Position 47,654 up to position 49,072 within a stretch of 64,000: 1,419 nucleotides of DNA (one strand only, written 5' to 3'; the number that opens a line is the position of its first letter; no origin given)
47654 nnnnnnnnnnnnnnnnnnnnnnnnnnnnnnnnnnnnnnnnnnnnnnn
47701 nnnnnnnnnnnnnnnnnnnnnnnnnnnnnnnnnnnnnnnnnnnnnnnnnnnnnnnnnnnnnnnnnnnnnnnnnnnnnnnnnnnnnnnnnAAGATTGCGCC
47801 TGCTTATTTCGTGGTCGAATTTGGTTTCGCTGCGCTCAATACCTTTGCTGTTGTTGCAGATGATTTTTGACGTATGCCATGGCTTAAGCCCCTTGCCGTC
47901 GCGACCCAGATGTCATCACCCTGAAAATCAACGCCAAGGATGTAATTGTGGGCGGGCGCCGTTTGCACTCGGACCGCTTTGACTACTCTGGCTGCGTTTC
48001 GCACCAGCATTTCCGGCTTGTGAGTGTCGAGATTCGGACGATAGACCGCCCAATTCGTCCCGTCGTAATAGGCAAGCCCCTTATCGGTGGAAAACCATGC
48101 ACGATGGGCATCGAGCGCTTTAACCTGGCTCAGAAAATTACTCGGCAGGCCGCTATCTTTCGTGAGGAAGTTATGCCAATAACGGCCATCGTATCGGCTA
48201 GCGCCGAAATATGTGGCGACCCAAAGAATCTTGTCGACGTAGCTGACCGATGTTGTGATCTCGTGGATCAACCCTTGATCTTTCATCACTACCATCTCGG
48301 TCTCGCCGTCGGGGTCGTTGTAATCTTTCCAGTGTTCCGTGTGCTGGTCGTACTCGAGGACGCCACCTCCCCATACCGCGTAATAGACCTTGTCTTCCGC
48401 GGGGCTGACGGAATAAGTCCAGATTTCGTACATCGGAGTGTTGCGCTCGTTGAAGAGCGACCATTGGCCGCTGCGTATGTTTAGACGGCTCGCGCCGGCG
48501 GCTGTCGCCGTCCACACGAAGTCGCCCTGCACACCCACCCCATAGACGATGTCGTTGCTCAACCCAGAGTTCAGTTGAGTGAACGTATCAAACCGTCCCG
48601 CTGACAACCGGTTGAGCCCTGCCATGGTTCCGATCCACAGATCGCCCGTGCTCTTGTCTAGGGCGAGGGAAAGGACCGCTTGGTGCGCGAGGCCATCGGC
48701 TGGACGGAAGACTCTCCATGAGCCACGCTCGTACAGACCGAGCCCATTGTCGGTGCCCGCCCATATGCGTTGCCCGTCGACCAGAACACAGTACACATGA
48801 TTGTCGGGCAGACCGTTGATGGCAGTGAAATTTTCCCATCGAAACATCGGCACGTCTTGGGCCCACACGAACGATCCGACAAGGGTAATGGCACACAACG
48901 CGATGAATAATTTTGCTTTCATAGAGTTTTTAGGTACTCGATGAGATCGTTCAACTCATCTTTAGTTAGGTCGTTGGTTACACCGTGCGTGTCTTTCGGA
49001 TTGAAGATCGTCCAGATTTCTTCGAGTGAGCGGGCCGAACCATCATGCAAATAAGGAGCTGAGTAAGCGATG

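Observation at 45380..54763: Tightly coupled 7-gene operon of exported heme/propeller proteins led by a dedicated DAHP synthase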

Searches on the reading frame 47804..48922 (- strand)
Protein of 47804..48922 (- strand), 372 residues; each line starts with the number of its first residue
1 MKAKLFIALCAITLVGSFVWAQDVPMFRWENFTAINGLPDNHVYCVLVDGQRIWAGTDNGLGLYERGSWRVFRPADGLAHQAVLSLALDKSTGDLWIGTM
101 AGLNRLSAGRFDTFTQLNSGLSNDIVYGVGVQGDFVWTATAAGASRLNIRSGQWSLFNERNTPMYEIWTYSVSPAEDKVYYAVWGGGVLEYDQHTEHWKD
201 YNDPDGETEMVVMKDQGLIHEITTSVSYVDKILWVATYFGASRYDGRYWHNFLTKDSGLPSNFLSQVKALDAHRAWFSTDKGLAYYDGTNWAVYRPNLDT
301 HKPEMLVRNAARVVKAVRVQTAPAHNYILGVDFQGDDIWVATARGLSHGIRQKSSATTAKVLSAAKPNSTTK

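Call 4: search_protein_families(library=pfam, proteins=[window:47804-48922:-], max_evalue=0.01)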
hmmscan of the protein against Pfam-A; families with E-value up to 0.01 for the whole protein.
window:47804-48922:- (372 aa): 2 families
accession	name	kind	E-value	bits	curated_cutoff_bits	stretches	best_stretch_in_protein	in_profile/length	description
PF07494.17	Reg_prop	-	1.6e-09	37.2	20.4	1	37-59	1-24/24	Two component regulator propeller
PF10983.13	DUF2793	-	2.3e-05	24.6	27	1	42-79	32-69/87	Protein of unknown function (DUF2793)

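Call 5: search_protein_families(library=ncbifam, proteins=[window:47804-48922:-], max_evalue=0.01)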
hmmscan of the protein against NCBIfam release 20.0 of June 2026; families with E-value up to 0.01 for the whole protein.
window:47804-48922:- (372 aa): 2 families
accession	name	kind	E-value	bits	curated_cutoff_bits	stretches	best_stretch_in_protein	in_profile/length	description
NF052228.1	T9SS_PorZ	equivalog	2.1e-07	29.8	260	0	151-348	355-555/757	type IX secretion system anionic LPS delivery protein PorZ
NF045728.1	glycosyl_F510_1955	equivalog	0.0017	17.7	175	0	114-220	95-191/246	F510_1955 family glycosylhydrolase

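Call 33: search_solved_structures(query=window:47804-48922:-, max_evalue=0.1, show_alignments=0)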
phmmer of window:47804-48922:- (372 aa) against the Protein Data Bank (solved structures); distinct sequences matched with E-value up to 0.1: 4.
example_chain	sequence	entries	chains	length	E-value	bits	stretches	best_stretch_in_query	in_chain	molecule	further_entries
4a2l_A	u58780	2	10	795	1.4e-22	83.5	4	31-156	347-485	TWO-COMPONENT SYSTEM SENSOR HISTIDINE KINASE/RESPONSE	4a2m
3v9f_A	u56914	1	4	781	7.8e-16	61.3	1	38-206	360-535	Two-component system sensor histidine kinase/response regulator, hybrid (One-component sys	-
3va6_A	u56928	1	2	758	8.1e-10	41.5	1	40-147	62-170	Two-component system sensor histidine kinase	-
3ott_A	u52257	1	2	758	8.1e-10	41.5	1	40-147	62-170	Two-component system sensor histidine kinase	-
